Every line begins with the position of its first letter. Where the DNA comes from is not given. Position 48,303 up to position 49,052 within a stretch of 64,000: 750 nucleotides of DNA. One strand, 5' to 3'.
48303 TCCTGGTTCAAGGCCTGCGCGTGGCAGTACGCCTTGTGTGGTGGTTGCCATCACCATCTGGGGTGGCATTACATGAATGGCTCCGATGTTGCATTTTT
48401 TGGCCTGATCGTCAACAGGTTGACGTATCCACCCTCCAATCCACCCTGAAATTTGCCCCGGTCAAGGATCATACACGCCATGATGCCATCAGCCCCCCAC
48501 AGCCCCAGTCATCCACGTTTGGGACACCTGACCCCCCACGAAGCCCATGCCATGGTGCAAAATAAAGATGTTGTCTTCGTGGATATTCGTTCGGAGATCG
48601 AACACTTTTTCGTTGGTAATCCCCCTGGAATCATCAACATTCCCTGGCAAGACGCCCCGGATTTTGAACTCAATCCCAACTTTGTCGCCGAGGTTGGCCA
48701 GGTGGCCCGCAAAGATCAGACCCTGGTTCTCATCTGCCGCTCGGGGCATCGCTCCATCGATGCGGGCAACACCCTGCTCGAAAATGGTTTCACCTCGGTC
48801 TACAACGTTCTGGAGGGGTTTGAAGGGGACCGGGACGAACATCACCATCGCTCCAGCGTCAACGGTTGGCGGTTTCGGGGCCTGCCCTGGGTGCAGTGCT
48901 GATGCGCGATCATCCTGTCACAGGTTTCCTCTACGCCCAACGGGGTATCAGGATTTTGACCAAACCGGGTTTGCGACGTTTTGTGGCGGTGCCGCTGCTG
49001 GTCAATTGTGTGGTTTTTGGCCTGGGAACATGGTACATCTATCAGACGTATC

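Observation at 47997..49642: Bacterial cereblon-type CULT protein in a compact unit with a rhodanese and CysZ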

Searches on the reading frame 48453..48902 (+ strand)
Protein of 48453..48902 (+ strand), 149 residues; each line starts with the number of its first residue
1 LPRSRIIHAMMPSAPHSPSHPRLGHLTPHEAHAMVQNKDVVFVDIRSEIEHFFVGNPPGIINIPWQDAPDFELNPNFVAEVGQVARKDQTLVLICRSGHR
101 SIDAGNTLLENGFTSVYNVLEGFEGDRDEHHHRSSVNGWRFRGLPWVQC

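Call 3: search_protein_families(library=pfam, proteins=[window:48453-48902:+], max_evalue=0.01)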
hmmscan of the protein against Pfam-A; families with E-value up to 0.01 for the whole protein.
window:48453-48902:+ (149 aa): 1 family
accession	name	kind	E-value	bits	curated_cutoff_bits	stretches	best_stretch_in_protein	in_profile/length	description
PF00581.25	Rhodanese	-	5.3e-13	49.7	22.2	1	27-125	1-98/102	Rhodanese-like domain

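Call 6: search_protein_families(library=ncbifam, proteins=[window:48453-48902:+], max_evalue=0.01)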
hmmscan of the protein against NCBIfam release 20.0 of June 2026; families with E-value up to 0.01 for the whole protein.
window:48453-48902:+ (149 aa): 7 families
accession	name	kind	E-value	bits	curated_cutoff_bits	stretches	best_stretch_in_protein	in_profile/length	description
NF006444.0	PRK08762.1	equivalog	2.6e-10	39.5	449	1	24-129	15-110/387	molybdopterin-synthase adenylyltransferase MoeB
NF001133.1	PRK00142.1-1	equivalog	1.9e-08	34.1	170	1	17-122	99-199/229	oxygen-dependent tRNA uridine(34) hydroxylase TrhO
NF001195.0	PRK00162.1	equivalog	3.1e-08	33.9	102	1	25-129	6-99/108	thiosulfate sulfurtransferase GlpE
NF045521.1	rhoda_near_glyco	subfamily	6.2e-06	26.1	145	1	36-122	28-104/144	rhodanese homology domain-containing protein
NF041203.1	rhodanese_LYCAU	equivalog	9e-06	25.4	115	1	77-123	65-113/126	rhodanese-related (seleno)protein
NF005646.0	PRK07411.1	equivalog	0.00025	20.3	633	1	31-122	289-375/390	molybdopterin-synthase adenylyltransferase MoeB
NF005902.0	PRK07878.1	equivalog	0.0054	15.7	647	1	26-119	289-374/392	adenylyltransferase/sulfurtransferase MoeZ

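Call 16: find_homologous_proteins(query=window:48480-48902:+, max_evalue=0.00001)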
Query window:48480-48902:+ (140 aa): 216 proteins with E <= 0.00001 among 219 candidates; the best 120 are listed.
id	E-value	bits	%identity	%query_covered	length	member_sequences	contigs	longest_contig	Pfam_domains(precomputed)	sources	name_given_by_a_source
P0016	5.0e-88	310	93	100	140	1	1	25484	PF00581.26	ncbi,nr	ncbi:MAG: rhodanese-like domain-containing protein [Magnetococcales bacterium]|nr:rhodanese-like dom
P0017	1.4e-83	296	90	100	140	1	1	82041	PF00581.26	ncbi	ncbi:MAG: rhodanese-like domain-containing protein [Magnetococcus sp. DMHC-1]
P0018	1.9e-83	296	99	91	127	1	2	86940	PF00581.26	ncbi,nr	ncbi:MAG: rhodanese-like domain-containing protein [Magnetococcales bacterium]|nr:rhodanese-like dom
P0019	2.8e-81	289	86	99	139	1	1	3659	PF00581.26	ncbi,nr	ncbi:MAG: rhodanese-like domain-containing protein [Magnetococcales bacterium]|nr:rhodanese-like dom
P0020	6.5e-79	281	85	100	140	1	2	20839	PF00581.26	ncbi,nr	ncbi:MAG: rhodanese-like domain-containing protein [Magnetococcales bacterium]|nr:rhodanese-like dom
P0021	1.8e-74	266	90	91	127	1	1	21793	PF00581.26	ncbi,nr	ncbi:MAG: rhodanese-like domain-containing protein [Magnetococcales bacterium]|nr:rhodanese-like dom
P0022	3.3e-74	266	79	99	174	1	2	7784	PF00581.26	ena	-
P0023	5.6e-74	265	79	100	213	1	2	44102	PF00581.26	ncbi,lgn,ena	-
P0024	6.5e-74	265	81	99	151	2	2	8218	PF00581.26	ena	-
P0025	2.5e-73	263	76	100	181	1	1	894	PF00581.26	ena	-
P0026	2.1e-72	260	76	99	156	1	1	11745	PF00581.26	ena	-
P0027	2.9e-72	259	76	99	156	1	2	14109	PF00581.26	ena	-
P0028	1.8e-71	257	76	100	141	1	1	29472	PF00581.26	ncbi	ncbi:MAG: rhodanese-like domain-containing protein [Magnetococcus sp. DMHC-6]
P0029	3.9e-71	256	77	100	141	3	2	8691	PF00581.26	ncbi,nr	ncbi:MAG: rhodanese-like domain-containing protein [Magnetococcales bacterium]|nr:rhodanese-like dom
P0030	4.8e-71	255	77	100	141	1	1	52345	PF00581.26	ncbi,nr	ncbi:MAG: rhodanese-like domain-containing protein [Magnetococcales bacterium]|nr:rhodanese-like dom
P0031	5.0e-71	255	78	100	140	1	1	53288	PF00581.26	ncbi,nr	ncbi:MAG: rhodanese-like domain-containing protein [Magnetococcales bacterium]|nr:rhodanese-like dom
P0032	1.2e-70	254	76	100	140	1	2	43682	PF00581.26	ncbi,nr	ncbi:MAG: rhodanese-like domain-containing protein [Magnetococcales bacterium]|nr:rhodanese-like dom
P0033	1.4e-70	254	76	100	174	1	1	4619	PF00581.26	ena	-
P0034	2.0e-70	253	76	99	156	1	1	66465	PF00581.26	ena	-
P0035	2.2e-70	253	75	100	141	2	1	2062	PF00581.26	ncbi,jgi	jgi:rhodanese-related sulfurtransferase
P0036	4.3e-70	252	73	100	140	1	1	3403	PF00581.26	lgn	-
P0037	5.7e-70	252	76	100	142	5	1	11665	PF00581.26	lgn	-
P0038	6.2e-70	252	76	100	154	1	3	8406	PF00581.26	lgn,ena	-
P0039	8.1e-70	251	76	99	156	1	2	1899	PF00581.26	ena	-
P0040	1.0e-69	251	77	100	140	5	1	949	PF00581.26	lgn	-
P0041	1.2e-69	251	74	100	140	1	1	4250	PF00581.26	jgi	jgi:rhodanese-related sulfurtransferase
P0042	1.3e-69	251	76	100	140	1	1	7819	PF00581.26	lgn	-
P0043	1.8e-69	250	74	100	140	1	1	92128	PF00581.26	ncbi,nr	ncbi:MAG: rhodanese-like domain-containing protein [Magnetococcales bacterium]|nr:rhodanese-like dom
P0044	2.4e-69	250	75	100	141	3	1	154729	PF00581.26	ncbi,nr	ncbi:MAG: rhodanese-like domain-containing protein [Magnetococcales bacterium]|nr:rhodanese-like dom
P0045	2.5e-69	250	76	99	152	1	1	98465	PF00581.26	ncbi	-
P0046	4.9e-69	249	75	99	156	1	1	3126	PF00581.26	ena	-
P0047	5.1e-69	249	74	99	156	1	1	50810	PF00581.26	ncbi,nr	ncbi:MAG: rhodanese-like domain-containing protein [Magnetococcales bacterium]|nr:rhodanese-like dom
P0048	5.7e-69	249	76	99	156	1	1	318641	PF00581.26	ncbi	ncbi:MAG: rhodanese-like domain-containing protein [Magnetococcus sp. MYC-9]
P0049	6.3e-69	248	78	100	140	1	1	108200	PF00581.26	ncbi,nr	ncbi:MAG: rhodanese-like domain-containing protein [Magnetococcales bacterium]|nr:rhodanese-like dom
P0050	1.9e-68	247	76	99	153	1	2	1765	PF00581.26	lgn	-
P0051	2.1e-68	247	74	100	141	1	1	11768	PF00581.26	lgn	-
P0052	2.4e-68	247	75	99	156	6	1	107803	PF00581.26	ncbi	-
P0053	2.9e-68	246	74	100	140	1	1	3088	PF00581.26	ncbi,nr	ncbi:MAG: rhodanese-like domain-containing protein [Magnetococcales bacterium]|nr:rhodanese-like dom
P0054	6.2e-68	245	75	99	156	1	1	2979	PF00581.26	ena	-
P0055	8.5e-68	245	73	99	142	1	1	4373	PF00581.26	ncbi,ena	-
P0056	1.2e-67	244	73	99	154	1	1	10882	PF00581.26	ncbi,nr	ncbi:MAG: rhodanese-like domain-containing protein [Magnetococcales bacterium]|nr:rhodanese-like dom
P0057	1.2e-67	244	74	100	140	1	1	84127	PF00581.26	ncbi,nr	ncbi:MAG: rhodanese-like domain-containing protein [Magnetococcales bacterium]|nr:rhodanese-like dom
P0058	2.0e-67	244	72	100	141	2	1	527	PF00581.26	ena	-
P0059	2.1e-67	244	74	100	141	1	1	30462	PF00581.26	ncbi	ncbi:MAG: rhodanese-like domain-containing protein [Magnetococcus sp. YQC-9]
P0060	2.2e-67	243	74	100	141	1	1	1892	PF00581.26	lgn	-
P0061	2.2e-67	243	75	99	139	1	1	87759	PF00581.26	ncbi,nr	ncbi:MAG: rhodanese-like domain-containing protein [Magnetococcales bacterium]|nr:rhodanese-like dom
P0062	3.0e-67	243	75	99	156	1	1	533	PF00581.26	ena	-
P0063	3.7e-67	243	76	100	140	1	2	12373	PF00581.26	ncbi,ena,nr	ncbi:MAG: thiosulfate sulfurtransferase [Magnetococcales bacterium]|nr:thiosulfate sulfurtransferase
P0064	4.3e-67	242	74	99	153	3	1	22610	PF00581.26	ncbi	ncbi:MAG: rhodanese-like domain-containing protein [Magnetococcus sp. YQC-5]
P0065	5.7e-67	242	74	100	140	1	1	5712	PF00581.26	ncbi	-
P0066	1.7e-66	241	73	99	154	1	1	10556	PF00581.26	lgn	-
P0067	2.5e-66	240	73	100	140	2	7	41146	PF00581.26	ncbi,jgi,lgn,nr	ncbi:MAG: rhodanese-like domain-containing protein [Magnetococcales bacterium]|nr:rhodanese-like dom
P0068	2.9e-66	240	74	98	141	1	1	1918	PF00581.26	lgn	-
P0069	3.2e-66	240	71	99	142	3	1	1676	PF00581.26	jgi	jgi:rhodanese-related sulfurtransferase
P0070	3.6e-66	240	73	100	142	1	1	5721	PF00581.26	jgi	jgi:rhodanese-related sulfurtransferase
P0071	5.4e-66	239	74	99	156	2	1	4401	PF00581.26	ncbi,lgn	-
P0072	1.8e-65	237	71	100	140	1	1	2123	PF00581.26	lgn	-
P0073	2.1e-65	237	76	93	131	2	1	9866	PF00581.26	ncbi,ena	-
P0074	2.5e-65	237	71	100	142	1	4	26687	PF00581.26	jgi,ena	jgi:rhodanese-related sulfurtransferase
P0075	3.9e-65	236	72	100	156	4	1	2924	PF00581.26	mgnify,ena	mgnify:CR=1 FL=1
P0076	5.2e-65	236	71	99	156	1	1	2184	PF00581.26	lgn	-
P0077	7.0e-65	235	70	100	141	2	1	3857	PF00581.26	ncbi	-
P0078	7.8e-65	235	73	99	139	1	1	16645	PF00581.26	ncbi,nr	ncbi:MAG: rhodanese-like domain-containing protein [Magnetococcales bacterium]|nr:rhodanese-like dom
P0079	2.8e-64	233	76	91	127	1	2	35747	PF00581.26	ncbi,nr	ncbi:MAG: rhodanese-like domain-containing protein [Magnetococcales bacterium]|nr:rhodanese-like dom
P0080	4.5e-64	233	71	100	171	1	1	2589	PF00581.26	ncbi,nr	ncbi:MAG: rhodanese-like domain-containing protein [Magnetococcales bacterium]|nr:rhodanese-like dom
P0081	6.6e-64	232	74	99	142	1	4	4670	PF00581.26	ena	-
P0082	1.9e-63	231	75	93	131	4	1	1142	PF00581.26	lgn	-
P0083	3.2e-63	230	69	99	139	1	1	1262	PF00581.26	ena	-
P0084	3.4e-63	230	69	99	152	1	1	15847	PF00581.26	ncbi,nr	ncbi:MAG: rhodanese-like domain-containing protein [Magnetococcales bacterium]|nr:rhodanese-like dom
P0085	1.5e-62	228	83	83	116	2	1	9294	PF00581.26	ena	-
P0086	2.3e-62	227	68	100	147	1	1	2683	PF00581.26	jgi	jgi:rhodanese-related sulfurtransferase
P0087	2.5e-62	227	69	100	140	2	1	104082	PF00581.26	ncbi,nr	ncbi:MAG: rhodanese-like domain-containing protein [Magnetococcales bacterium]|nr:rhodanese-like dom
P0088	2.5e-62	227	77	91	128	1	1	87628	PF00581.26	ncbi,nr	ncbi:MAG: rhodanese-like domain-containing protein [Magnetococcales bacterium]|nr:rhodanese-like dom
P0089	3.5e-62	227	69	99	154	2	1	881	PF00581.26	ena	-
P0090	6.4e-62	226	69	100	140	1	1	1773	PF00581.26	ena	-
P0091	8.8e-62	225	69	99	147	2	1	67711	PF00581.26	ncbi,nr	ncbi:MAG: rhodanese-like domain-containing protein [Magnetococcales bacterium]|nr:rhodanese-like dom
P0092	2.4e-61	224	77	89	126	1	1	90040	PF00581.26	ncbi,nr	ncbi:MAG: rhodanese-like domain-containing protein [Magnetococcales bacterium]|nr:rhodanese-like dom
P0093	8.4e-61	222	73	91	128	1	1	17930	PF00581.26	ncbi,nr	ncbi:MAG: rhodanese-like domain-containing protein [Magnetococcales bacterium]|nr:rhodanese-like dom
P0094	1.1e-60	222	65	99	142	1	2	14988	PF00581.26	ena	-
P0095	1.0e-59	219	66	100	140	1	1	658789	PF00581.26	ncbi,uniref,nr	ncbi:rhodanese-like domain-containing protein [Magnetofaba australis]|uniref:Putative rhodanese n=1 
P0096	1.0e-59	219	71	91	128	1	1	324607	PF00581.26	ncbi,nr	ncbi:MAG: rhodanese-like domain-containing protein [Magnetococcales bacterium]|nr:rhodanese-like dom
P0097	2.2e-58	214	65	99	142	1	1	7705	PF00581.26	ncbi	ncbi:rhodanese-like domain-containing protein [Magnetococcales bacterium HHB-1]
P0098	2.3e-58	214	78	83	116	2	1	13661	PF00581.26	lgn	-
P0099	2.1e-57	211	70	91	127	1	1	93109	PF00581.26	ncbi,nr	ncbi:MAG: rhodanese-like domain-containing protein [Magnetococcales bacterium]|nr:rhodanese-like dom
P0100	3.0e-57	211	64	100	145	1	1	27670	PF00581.26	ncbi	ncbi:MAG: rhodanese-like domain-containing protein [Magnetococcus sp. WYHC-3]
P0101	5.9e-57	210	64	99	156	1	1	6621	PF00581.26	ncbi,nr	ncbi:MAG: rhodanese-like domain-containing protein [Magnetococcales bacterium]|nr:rhodanese-like dom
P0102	9.3e-57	209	77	83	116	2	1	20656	PF00581.26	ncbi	ncbi:MAG: rhodanese-like domain-containing protein [Magnetococcus sp. DMHC-8]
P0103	2.9e-56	207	64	100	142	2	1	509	PF00581.26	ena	-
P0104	3.6e-56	207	60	100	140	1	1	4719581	PF00581.26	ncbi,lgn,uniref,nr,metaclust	ncbi:thiosulfate sulfurtransferase [Magnetococcus marinus MC-1]|uniref:Thiosulfate sulfurtransferase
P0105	1.0e-53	199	60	100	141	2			PF00581.26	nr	nr:rhodanese-like domain-containing protein [Candidatus Magnetococcus massalia] CRH08253.1 Thiosulfa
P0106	3.5e-52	194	60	99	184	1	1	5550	PF00581.26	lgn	-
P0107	1.6e-51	192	62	91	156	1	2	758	PF00581.26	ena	-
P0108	2.5e-46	175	62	89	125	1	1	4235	PF00581.26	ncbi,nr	ncbi:MAG: rhodanese-like domain-containing protein [Magnetococcales bacterium]|nr:rhodanese-like dom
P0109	1.5e-43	166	58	90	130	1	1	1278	PF00581.26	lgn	-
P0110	6.1e-43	164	53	91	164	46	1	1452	PF00581.26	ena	-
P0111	3.3e-42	162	53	93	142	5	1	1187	PF00581.26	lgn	-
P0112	6.2e-42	161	57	90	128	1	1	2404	PF00581.26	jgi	jgi:rhodanese-related sulfurtransferase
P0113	2.9e-41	159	55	91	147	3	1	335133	PF00581.26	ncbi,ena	-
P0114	4.6e-41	158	54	90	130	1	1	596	PF00581.26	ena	-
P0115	5.5e-41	158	53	91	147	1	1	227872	PF00581.26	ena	-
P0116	5.8e-41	158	57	89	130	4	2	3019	PF00581.26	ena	-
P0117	7.5e-41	157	54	90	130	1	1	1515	PF00581.26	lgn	-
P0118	1.5e-40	156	56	90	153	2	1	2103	PF00581.26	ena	-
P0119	6.4e-40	154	50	95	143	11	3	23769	PF00581.26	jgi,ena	-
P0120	1.2e-39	153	52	93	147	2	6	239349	PF00581.26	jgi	-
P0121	1.2e-39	153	51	93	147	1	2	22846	PF00581.26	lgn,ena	-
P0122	1.7e-39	153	51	93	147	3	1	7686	PF00581.26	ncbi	-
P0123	2.3e-39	153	53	91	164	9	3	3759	PF00581.26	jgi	jgi:rhodanese-related sulfurtransferase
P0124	1.4e-38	150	51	99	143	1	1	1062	PF00581.26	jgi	jgi:rhodanese-related sulfurtransferase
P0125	1.7e-38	150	54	90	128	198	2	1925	PF00581.26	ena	-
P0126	4.2e-38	148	50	94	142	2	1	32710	PF00581.26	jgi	jgi:rhodanese-related sulfurtransferase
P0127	8.9e-38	147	53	90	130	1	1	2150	PF00581.26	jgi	jgi:rhodanese-related sulfurtransferase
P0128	1.5e-37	147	54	90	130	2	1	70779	PF00581.26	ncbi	-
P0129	1.6e-37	147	53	90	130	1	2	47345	PF00581.26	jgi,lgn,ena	-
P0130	2.0e-37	146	51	89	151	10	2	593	PF00581.26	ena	-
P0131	3.1e-37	146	51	90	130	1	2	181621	PF00581.26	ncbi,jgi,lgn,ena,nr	ncbi:MAG: rhodanese-like protein [Proteobacteria bacterium]|nr:rhodanese-like protein [Pseudomonadot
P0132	3.3e-37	145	53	90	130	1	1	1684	PF00581.26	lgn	-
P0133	3.7e-37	145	53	90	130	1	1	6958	PF00581.26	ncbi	-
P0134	4.6e-37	145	53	90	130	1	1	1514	PF00581.26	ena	-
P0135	4.6e-37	145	52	90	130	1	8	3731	PF00581.26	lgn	-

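Call 18: find_encoding_contigs(protein=P0104, flank=5000, max_places=1)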
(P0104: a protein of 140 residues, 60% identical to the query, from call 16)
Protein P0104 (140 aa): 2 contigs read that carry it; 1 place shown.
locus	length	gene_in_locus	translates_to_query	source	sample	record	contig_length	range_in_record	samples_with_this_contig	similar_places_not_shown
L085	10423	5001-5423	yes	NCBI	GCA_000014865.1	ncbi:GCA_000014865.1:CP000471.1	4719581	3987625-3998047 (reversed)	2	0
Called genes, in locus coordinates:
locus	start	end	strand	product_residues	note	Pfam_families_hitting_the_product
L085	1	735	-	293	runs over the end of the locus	PF08668:HDOD, PF01966:HD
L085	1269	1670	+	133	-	PF02699:YajC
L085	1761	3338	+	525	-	PF21760:SecD_1st, PF22599:SecDF_P1_head, PF02355:SecD_SecF_C, PF03176:MMPL (faint)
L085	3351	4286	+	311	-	PF07549:Sec_GG, PF02355:SecD_SecF_C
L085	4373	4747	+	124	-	PF00072:Response_reg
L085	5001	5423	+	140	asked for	PF00581:Rhodanese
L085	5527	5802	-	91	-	-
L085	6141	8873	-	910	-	PF08448:PAS_4 (weak), PF12860:PAS_7 (weak), PF13188:PAS_8 (faint), PF00512:HisKA, PF02518:HATPase_c, PF00072:Response_reg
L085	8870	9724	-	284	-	-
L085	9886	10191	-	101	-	-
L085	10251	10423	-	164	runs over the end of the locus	PF01584:CheW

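Call 19: find_encoding_contigs(protein=P0016, flank=5000, max_places=1)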
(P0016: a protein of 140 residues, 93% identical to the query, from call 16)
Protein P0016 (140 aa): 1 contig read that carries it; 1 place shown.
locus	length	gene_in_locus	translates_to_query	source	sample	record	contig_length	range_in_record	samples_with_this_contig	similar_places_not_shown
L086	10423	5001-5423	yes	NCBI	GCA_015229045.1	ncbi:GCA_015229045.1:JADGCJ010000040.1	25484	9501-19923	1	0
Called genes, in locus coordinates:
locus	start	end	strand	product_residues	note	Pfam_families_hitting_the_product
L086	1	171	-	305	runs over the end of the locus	PF01513:NAD_kinase, PF20143:NAD_kinase_C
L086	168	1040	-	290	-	PF13191:AAA_16 (faint), PF05673:DUF815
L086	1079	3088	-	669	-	PF00069:Pkinase, PF07714:PK_Tyr_Ser-Thr, PF01636:APH (faint), PF03109:ABC1, PF03781:FGE-sulfatase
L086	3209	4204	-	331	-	-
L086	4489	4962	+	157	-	-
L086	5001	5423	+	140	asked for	PF00581:Rhodanese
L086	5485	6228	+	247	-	PF07264:EI24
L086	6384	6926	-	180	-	-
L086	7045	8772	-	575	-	-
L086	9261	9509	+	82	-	PF10073:GapR_DNA-bd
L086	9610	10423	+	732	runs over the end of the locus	PF22020:RlmL_1st, PF02926:THUMP, PF01170:UPF0020, PF05175:MTS (faint), PF13649:Methyltransf_25 (faint), PF10672:Methyltrans_SAM, PF03602:Cons_hypoth95 (weak)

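Call 20: find_encoding_contigs(protein=P0020, flank=5000, max_places=1)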
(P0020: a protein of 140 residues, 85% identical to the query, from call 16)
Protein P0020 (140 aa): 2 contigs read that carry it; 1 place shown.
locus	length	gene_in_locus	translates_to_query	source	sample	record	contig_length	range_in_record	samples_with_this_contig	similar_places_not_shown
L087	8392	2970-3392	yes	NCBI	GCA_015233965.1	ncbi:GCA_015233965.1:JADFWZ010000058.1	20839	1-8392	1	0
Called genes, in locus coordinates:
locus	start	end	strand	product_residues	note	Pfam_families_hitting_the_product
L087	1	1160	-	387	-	PF00069:Pkinase, PF01636:APH (faint), PF03109:ABC1, PF07714:PK_Tyr_Ser-Thr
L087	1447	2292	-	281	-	-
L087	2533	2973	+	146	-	-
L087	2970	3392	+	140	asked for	PF00581:Rhodanese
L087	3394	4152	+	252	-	PF07264:EI24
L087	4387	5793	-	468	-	PF00672:HAMP, PF00512:HisKA (weak), PF02518:HATPase_c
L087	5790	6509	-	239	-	PF00072:Response_reg, PF00486:Trans_reg_C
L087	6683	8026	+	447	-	PF25973:BSH_CzcB (weak), PF25967:RND-MFP_C (weak), PF25975:CzcB_C, PF25989:YknX_C (weak)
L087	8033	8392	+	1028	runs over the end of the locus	PF00873:ACR_tran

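Call 21: find_encoding_contigs(protein=P0044, flank=5000, max_places=1)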
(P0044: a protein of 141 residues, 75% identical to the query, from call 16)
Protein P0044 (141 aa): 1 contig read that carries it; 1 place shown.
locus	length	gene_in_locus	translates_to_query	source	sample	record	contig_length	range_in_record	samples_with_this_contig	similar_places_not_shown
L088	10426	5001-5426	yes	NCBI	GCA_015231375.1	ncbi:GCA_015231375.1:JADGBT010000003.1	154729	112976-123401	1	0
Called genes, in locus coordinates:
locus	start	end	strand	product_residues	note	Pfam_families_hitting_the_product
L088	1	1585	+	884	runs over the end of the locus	PF17900:Peptidase_M1_N, PF01433:Peptidase_M1, PF11940:DUF3458, PF17432:DUF3458_C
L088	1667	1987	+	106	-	PF07238:PilZ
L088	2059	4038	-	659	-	PF00069:Pkinase, PF03109:ABC1, PF07714:PK_Tyr_Ser-Thr, PF01636:APH (weak), PF03781:FGE-sulfatase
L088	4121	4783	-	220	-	-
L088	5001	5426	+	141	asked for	PF00581:Rhodanese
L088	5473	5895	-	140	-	PF00571:CBS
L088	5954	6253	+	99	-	-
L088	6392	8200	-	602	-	PF01336:tRNA_anti-codon, PF00152:tRNA-synt_2, PF02938:GAD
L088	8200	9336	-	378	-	PF02810:SEC-C, PF07719:TPR_2 (faint), PF13176:TPR_7 (faint)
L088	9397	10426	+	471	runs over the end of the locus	PF00749:tRNA-synt_1c, PF19269:Anticodon_2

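Call 23: find_related_loci(query=A2, collection=metagenome_contigs, flank=4000)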
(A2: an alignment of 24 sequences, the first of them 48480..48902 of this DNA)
Query A2 (140 aa) in metagenome_contigs; peptide patterns used: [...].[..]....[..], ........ (x = any residue, [..] = any of these).
161 stretches matched a pattern; 2 encode a relative of the query (tblastn E <= 1e-3); 2 distinct loci.
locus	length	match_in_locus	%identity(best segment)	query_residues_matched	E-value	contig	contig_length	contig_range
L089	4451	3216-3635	76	1-140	4e-73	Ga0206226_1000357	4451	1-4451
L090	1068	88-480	50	16-140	6e-41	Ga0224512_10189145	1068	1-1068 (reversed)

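Call 24: find_encoding_contigs(protein=P0049, flank=4000, max_places=1)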
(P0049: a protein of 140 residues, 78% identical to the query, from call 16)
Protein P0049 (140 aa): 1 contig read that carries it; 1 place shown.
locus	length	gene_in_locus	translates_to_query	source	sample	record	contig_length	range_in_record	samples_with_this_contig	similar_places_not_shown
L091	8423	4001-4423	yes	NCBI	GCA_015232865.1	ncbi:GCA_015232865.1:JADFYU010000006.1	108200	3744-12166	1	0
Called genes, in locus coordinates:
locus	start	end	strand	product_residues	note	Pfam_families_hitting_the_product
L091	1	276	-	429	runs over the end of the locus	PF00909:Ammonium_transp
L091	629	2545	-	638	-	PF00069:Pkinase, PF01636:APH (faint), PF03109:ABC1 (weak), PF07714:PK_Tyr_Ser-Thr, PF03781:FGE-sulfatase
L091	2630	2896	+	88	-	-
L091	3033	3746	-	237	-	-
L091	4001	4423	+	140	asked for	PF00581:Rhodanese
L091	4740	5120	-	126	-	-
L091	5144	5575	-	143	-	-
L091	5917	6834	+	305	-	PF01063:Aminotran_4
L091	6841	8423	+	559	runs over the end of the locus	PF00005:ABC_tran, PF02463:SMC_N (faint), PF13304:AAA_21 (faint), PF12848:ABC_tran_Xtn, PF00005:ABC_tran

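Call 25: find_encoding_contigs(protein=P0031, flank=4000, max_places=1)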
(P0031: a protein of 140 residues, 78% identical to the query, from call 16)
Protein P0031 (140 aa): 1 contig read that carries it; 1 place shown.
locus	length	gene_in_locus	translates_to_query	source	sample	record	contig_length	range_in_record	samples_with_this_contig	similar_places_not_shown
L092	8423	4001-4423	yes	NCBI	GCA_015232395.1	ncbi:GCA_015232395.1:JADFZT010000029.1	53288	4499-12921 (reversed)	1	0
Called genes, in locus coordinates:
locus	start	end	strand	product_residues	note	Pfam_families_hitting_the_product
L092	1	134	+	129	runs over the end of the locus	PF07238:PilZ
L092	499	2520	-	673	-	-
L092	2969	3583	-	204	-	-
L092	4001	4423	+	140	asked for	PF00581:Rhodanese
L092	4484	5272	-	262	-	PF16697:Yop-YscD_cpl, PF00498:FHA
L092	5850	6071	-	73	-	-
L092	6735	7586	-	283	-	-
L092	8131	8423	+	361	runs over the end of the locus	PF04055:Radical_SAM, PF13186:SPASM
